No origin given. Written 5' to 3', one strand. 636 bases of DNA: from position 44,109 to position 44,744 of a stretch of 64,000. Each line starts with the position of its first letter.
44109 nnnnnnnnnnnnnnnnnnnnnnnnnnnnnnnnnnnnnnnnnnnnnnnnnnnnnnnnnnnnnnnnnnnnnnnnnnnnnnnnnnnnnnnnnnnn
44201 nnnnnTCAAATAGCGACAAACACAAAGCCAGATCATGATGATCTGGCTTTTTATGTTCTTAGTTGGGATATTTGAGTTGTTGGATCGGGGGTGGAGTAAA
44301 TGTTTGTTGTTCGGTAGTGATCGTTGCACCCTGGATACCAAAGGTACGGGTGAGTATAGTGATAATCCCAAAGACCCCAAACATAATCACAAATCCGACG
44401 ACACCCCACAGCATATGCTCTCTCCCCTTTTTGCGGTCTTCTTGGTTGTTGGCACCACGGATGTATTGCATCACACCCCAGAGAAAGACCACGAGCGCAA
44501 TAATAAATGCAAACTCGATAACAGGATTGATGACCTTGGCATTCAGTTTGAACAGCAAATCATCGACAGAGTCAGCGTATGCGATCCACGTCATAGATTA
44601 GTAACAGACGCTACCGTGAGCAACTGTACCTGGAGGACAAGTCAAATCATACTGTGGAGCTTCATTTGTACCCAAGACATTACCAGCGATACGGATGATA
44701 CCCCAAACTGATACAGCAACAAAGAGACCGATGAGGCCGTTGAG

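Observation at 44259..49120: Minus-strand operon: methyltransferase, MalE-like SBP homolog, then five tandem paralogs with a conserved two-helix pilin-like C-domain and hypervariable N-domains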

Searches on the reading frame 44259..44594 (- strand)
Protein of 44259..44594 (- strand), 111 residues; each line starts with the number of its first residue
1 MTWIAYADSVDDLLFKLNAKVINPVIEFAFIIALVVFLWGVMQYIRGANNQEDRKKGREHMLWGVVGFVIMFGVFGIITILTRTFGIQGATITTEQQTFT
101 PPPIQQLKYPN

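Call 3: search_protein_families(library=pfam, proteins=[window:44259-44594:-], max_evalue=1)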
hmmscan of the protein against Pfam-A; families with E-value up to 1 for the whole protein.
window:44259-44594:- (111 aa): 11 families
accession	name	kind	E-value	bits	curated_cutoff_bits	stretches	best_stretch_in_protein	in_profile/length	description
PF18895.5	T4SS_pilin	-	1.5e-07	31.8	26.6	1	28-80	19-70/71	Type IV secretion system pilin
PF03994.20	DUF350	-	0.0016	19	26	1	29-85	45-101/133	Domain of Unknown Function (DUF350)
PF03631.20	Virul_fac_BrkB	-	0.0072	16.4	33.7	1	8-81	58-133/259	Virulence factor BrkB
PF11239.13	DUF3040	-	0.013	16.2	24.7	1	30-75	45-82/84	Protein of unknown function (DUF3040)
PF19554.4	DUF6077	-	0.056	12.6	27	1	28-81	8-56/354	Family of unknown function (DUF6077)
PF20176.3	DUF6541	-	0.057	12.1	29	1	29-81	288-339/646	Family of unknown function (DUF6541)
PF08611.15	DUF1774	-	0.087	13.6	23.5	1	19-54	45-80/95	Fungal protein of unknown function (DUF1774)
PF10731.15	Anophelin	-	0.13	12.7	27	1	28-59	8-40/65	Thrombin inhibitor from mosquito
PF19529.4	DUF6057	-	0.2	10.9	29.8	1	28-93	122-180/569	Family of unknown function (DUF6057)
PF07219.19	HemY_N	-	0.37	11.3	31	0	28-66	30-68/107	HemY protein N-terminus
PF16015.10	Promethin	-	0.62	10.3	27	1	22-45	77-100/106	Promethin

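Call 35: search_protein_families(library=ncbifam, proteins=[window:44259-44594:-], max_evalue=0.01)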
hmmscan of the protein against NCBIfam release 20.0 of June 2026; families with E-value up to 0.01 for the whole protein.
window:44259-44594:- (111 aa): 3 families
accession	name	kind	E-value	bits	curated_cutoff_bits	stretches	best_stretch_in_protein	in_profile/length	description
NF045849.1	ICE_MMCAP2_0565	equivalog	1.3e-10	40.8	40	1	16-84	11-79/80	Mbov_0395 family pilin-like conjugal transfer protein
NF037996.1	B-4DMT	subfamily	0.0015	18.3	100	1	30-87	42-99/139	B-4DMT family transporter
NF058603.1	SCO2097_fam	equivalog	0.0027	18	110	1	30-83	42-87/129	SCO2097 family morphological protein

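Call 36: find_homologous_proteins(query=window:44259-44594:-, max_evalue=0.001)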
Query window:44259-44594:- (111 aa): 107 proteins with E <= 0.001 among 108 candidates.
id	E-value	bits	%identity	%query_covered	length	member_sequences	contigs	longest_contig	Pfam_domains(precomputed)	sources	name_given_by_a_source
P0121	2.6e-68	245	100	100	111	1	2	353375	PF18895.6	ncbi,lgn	-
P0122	1.6e-58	213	86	99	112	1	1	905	PF18895.6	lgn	-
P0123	4.7e-56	205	83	100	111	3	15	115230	PF18895.6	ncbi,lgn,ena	-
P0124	1.1e-55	204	85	97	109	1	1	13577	PF18895.6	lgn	-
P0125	2.1e-55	203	80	100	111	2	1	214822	PF18895.6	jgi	jgi:uncharacterized membrane protein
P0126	6.3e-55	202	84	95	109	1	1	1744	PF18895.6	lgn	-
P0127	9.3e-55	201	80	100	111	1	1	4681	PF18895.6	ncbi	-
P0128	1.2e-54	201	85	97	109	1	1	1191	PF18895.6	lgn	-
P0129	2.7e-54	200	82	97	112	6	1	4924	PF18895.6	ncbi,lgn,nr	ncbi:MAG: hypothetical protein KBD54_02660 [Candidatus Pacebacteria bacterium]|nr:hypothetical prote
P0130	2.8e-53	196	78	99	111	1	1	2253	-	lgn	-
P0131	3.6e-53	196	79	96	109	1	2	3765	PF18895.6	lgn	-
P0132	6.7e-53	195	77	100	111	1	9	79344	PF18895.6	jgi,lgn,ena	jgi:hypothetical protein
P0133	1.4e-52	194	78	100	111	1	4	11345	PF18895.6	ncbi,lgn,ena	-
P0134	1.6e-52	194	82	96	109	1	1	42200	PF18895.6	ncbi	-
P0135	2.7e-52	193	78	100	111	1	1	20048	PF18895.6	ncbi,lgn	-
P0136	3.9e-51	189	75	100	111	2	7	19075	PF18895.6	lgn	-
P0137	1.3e-50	188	78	97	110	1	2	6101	PF18895.6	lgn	-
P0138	1.3e-50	188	74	98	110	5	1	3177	PF18895.6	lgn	-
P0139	4.3e-50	186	79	96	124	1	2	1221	PF18895.6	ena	-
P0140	5.3e-50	186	75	99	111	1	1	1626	PF18895.6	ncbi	-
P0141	1.1e-49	185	73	97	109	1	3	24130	PF18895.6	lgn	-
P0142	7.3e-49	182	71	100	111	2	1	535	PF18895.6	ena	-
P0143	1.2e-48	181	73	99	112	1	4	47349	PF18895.6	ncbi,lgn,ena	-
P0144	1.5e-48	181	73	99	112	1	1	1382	PF18895.6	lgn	-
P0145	2.2e-48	181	71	97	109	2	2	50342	PF18895.6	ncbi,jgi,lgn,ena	-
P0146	3.2e-48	180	73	97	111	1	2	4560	PF18895.6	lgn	-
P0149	1.6e-47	178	79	94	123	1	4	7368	PF18895.6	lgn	-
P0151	3.7e-47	177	75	95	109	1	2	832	PF18895.6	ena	-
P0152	7.0e-47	176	77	94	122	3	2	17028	PF18895.6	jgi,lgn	jgi:hypothetical protein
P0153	7.9e-47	176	73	95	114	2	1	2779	PF18895.6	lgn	-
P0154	1.9e-46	174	76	95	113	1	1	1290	PF18895.6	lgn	-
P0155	4.8e-46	173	70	97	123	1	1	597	PF18895.6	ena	-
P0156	1.3e-45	172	75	93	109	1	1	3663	PF18895.6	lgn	-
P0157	3.0e-45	170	73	96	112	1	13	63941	PF18895.6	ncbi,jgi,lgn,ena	jgi:ethanolamine transporter EutH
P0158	4.4e-45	170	71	96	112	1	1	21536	PF18895.6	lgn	-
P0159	7.3e-45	169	69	96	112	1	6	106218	PF18895.6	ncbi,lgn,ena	-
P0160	1.1e-44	169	72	95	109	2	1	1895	PF18895.6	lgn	-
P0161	3.1e-44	167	70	95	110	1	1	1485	PF18895.6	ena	-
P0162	4.9e-44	167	72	95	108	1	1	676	PF18895.6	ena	-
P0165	7.2e-44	166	71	92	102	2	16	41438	PF18895.6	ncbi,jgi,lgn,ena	jgi:uncharacterized membrane protein YjfL (UPF0719 family)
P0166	7.4e-44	166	73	94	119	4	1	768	PF18895.6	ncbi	-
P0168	2.3e-43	164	66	96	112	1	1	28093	PF18895.6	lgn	-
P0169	4.3e-43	164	67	96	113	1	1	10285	PF18895.6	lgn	-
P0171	1.0e-42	162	63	96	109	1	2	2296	PF18895.6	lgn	-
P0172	1.1e-42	162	68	97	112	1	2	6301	PF18895.6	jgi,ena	-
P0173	1.5e-42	162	69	95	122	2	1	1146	PF18895.6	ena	-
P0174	2.7e-42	161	70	94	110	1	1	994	PF18895.6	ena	-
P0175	3.1e-42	161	63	96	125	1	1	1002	PF18895.6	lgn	-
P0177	7.4e-42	160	65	98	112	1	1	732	PF18895.6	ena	-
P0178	1.1e-41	159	63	95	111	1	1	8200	PF18895.6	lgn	-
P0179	1.6e-41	158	67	95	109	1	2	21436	PF18895.6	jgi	jgi:hypothetical protein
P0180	1.7e-41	158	64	96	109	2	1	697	PF18895.6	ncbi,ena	-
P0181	2.1e-41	158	64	97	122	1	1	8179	PF18895.6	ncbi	-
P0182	2.1e-41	158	65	95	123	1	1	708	PF18895.6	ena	-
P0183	2.6e-41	158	64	95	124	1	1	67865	PF18895.6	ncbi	-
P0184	3.0e-41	158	61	97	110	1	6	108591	PF18895.6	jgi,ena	-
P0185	3.6e-41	157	63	97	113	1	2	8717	PF18895.6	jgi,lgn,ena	-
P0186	3.6e-41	157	65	96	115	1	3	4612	PF18895.6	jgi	jgi:Na+/serine symporter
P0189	7.7e-41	156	64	96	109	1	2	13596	PF18895.6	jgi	jgi:predicted cobalt transporter CbtA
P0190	8.2e-41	156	64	96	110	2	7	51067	PF18895.6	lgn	-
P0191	1.1e-40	156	64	95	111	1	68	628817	PF18895.6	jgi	jgi:predicted cobalt transporter CbtA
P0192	2.1e-40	155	69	95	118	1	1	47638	PF18895.6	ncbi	-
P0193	2.4e-40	155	68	95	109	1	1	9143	PF18895.6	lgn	-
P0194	2.5e-40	155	61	97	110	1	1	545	PF18895.6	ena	-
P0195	3.9e-40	154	64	98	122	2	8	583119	PF18895.6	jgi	jgi:hypothetical protein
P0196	9.8e-40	153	63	96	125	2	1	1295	PF18895.6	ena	-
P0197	1.2e-39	152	62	97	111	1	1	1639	PF18895.6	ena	-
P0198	1.2e-39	152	67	94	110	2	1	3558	PF18895.6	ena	-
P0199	2.2e-39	152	61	96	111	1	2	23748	PF18895.6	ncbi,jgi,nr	ncbi:MAG TPA: hypothetical protein VL576_01480 [Candidatus Paceibacterota bacterium]|jgi:hypothetica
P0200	3.0e-39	151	60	95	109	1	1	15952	PF18895.6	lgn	-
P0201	4.2e-39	151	62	93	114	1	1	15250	PF18895.6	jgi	jgi:Na+/serine symporter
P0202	6.4e-39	150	58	96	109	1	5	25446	PF18895.6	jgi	jgi:hypothetical protein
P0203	7.6e-39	150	61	95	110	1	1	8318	PF18895.6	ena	-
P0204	8.5e-39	150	60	95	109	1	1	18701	PF18895.6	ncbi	-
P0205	8.8e-39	150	60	96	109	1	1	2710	PF18895.6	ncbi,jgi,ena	jgi:predicted cobalt transporter CbtA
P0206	1.0e-38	149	59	96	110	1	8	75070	PF18895.6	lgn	-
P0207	1.0e-38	149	61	96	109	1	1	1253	PF18895.6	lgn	-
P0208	1.1e-38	149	63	95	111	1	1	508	PF18895.6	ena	-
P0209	1.8e-38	149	63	97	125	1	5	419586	PF18895.6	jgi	jgi:Na+/melibiose symporter-like transporter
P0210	1.8e-38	149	60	94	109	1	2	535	PF18895.6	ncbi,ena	-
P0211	2.3e-38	148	61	98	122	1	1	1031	PF18895.6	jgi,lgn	jgi:hypothetical protein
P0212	2.9e-38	148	63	96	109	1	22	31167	PF18895.6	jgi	jgi:hypothetical protein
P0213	3.7e-38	148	59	96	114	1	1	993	PF18895.6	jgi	jgi:hypothetical protein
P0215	1.7e-37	145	60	95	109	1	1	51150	PF18895.6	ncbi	-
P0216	2.0e-37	145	58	95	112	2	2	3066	PF18895.6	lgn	-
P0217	6.4e-37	144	57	99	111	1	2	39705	PF18895.6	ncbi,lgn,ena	-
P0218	1.1e-36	143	58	97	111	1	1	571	PF18895.6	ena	-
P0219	2.2e-36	142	59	95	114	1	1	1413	PF18895.6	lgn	-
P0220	2.5e-36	142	58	95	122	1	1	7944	PF18895.6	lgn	-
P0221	4.3e-36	141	58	96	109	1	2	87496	PF18895.6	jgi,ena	jgi:hypothetical protein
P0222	9.1e-36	140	58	94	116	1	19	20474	PF18895.6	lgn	-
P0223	1.5e-35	139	60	96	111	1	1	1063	PF18895.6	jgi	jgi:hypothetical protein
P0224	2.5e-35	139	58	97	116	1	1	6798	PF18895.6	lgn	-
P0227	1.1e-12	66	43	70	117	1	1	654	PF18895.6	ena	-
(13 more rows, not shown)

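Call 44: predict_structure(alignment_id=A3)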
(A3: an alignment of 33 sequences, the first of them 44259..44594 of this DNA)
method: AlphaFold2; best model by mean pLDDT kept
length: 111 residues; sequences in the alignment: 33
mean_pLDDT: 74.8   pTM: 0.51
mean pLDDT of the five models: 74.8, 74.7, 71.3, 71.2, 69.6
residues with pLDDT >= 90: 34; 70-90: 31; 50-70: 31; < 50: 15
segments of 3 or more residues with pLDDT < 50: 1-3, 88-97
pLDDT, mean of each block of 10 residues (from residue 1): 52 65 84 94 89 90 93 84 62 50 63 53
secondary structure, 60 per line:
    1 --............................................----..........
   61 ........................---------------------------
elements in order: H3-46 H51-84

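Call 47: fold_search(model_id=the predicted structure, library=pdb)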
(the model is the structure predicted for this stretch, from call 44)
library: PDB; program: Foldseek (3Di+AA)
matches with E <= 10: 94; with E <= 0.001: 0
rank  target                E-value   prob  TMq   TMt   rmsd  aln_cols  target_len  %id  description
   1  4o9p_B                8.2e-01  0.60  0.37  0.17  13.0        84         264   15  Crystal structure of Thermus thermophilis transhydrogeanse domain II dimer SeMet derivative (released 2014-06-11)
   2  4o9t_B                1.4e+00  0.47  0.37  0.17  12.6        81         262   16  Mechanism of transhydrogenase coupling proton translocation and hydride transfer (released 2014-06-11)
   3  4o93_B                1.5e+00  0.41  0.35  0.16  12.4        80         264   16  Crystal structure of Thermus thermophilis transhydrogeanse domain II dimer (released 2014-12-31)
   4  7aqq_K                1.9e+00  0.63  0.44  0.53  13.3        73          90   16  Cryo-EM structure of Arabidopsis thaliana Complex-I (membrane core) (released 2021-12-08)
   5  8hf2_A                1.9e+00  0.25  0.33  0.31  19.4       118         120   13  Cryo-EM structure of WeiTsing (released 2023-06-21)
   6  2ch7_A                2.1e+00  0.69  0.59  0.23   5.6        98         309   15  Crystal structure of the cytoplasmic domain of a bacterial chemoreceptor from Thermotoga maritima (released 2006-04-18)
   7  7a0g_III              2.1e+00  0.16  0.32  0.15   5.3        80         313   15  Structure of the SmhB pore of the tripartite alpha-pore forming toxin, Smh, from Serratia marcescens. (released 2021-03-31)
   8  4o93_D                2.2e+00  0.35  0.36  0.16  12.3        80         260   16  Crystal structure of Thermus thermophilis transhydrogeanse domain II dimer (released 2014-12-31)
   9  5uni_B                2.5e+00  0.30  0.37  0.17  12.8        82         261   17  Critical role of water molecules for proton translocation of the membrane-bound transhydrogenase (released 2017-05-10)
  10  4o9u_B                2.5e+00  0.30  0.39  0.11  11.9        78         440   19  Mechanism of transhydrogenase coupling proton translocation and hydride transfer (released 2015-01-28)
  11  6x89_4L               2.8e+00  0.60  0.44  0.56  10.1        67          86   18  Vigna radiata mitochondrial complex I* (released 2020-09-02)
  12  8bef_K                2.8e+00  0.54  0.42  0.46  13.4        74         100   18  Cryo-EM structure of the Arabidopsis thaliana I+III2 supercomplex (CI membrane core) (released 2023-01-11)
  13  7a0g_FFF              2.8e+00  0.54  0.49  0.20   4.3        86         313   17  Structure of the SmhB pore of the tripartite alpha-pore forming toxin, Smh, from Serratia marcescens. (released 2021-03-31)
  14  4o9p_D                2.8e+00  0.25  0.35  0.16  12.3        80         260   18  Crystal structure of Thermus thermophilis transhydrogeanse domain II dimer SeMet derivative (released 2014-06-11)
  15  6bmn_B                3.0e+00  0.44  0.39  0.17   3.1        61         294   11  Structure of human DHHC20 palmitoyltransferase, space group P63 (released 2018-01-24)
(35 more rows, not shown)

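Call 48: search_solved_structures(query=A3, max_evalue=10, show_alignments=2)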
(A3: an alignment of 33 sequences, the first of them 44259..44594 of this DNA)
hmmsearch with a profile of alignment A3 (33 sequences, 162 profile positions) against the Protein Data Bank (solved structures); distinct sequences matched with E-value up to 10: 7.
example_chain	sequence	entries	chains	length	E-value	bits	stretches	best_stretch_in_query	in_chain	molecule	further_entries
6pnj_F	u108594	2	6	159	0.0065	19.4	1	7-122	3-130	Photosystem I reaction center protein PsaF subunit III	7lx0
7kak_C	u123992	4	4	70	0.46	13.4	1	88-132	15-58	Protein transport channel Sec61 complex, gamma subunit (Sss1)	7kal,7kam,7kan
9jbr_A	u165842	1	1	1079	0.94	12.4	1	59-107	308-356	Endoplasmic reticulum transmembrane helix translocase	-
9jbx_A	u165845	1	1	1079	0.94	12.4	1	59-107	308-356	Endoplasmic reticulum transmembrane helix translocase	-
9jbm_A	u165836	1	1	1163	1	12.3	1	59-107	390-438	Endoplasmic reticulum transmembrane helix translocase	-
9jbz_A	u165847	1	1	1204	1.1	12.2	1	59-107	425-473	Endoplasmic reticulum transmembrane helix translocase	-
6m6z_A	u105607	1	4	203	2.6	11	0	71-104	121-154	TMH4C4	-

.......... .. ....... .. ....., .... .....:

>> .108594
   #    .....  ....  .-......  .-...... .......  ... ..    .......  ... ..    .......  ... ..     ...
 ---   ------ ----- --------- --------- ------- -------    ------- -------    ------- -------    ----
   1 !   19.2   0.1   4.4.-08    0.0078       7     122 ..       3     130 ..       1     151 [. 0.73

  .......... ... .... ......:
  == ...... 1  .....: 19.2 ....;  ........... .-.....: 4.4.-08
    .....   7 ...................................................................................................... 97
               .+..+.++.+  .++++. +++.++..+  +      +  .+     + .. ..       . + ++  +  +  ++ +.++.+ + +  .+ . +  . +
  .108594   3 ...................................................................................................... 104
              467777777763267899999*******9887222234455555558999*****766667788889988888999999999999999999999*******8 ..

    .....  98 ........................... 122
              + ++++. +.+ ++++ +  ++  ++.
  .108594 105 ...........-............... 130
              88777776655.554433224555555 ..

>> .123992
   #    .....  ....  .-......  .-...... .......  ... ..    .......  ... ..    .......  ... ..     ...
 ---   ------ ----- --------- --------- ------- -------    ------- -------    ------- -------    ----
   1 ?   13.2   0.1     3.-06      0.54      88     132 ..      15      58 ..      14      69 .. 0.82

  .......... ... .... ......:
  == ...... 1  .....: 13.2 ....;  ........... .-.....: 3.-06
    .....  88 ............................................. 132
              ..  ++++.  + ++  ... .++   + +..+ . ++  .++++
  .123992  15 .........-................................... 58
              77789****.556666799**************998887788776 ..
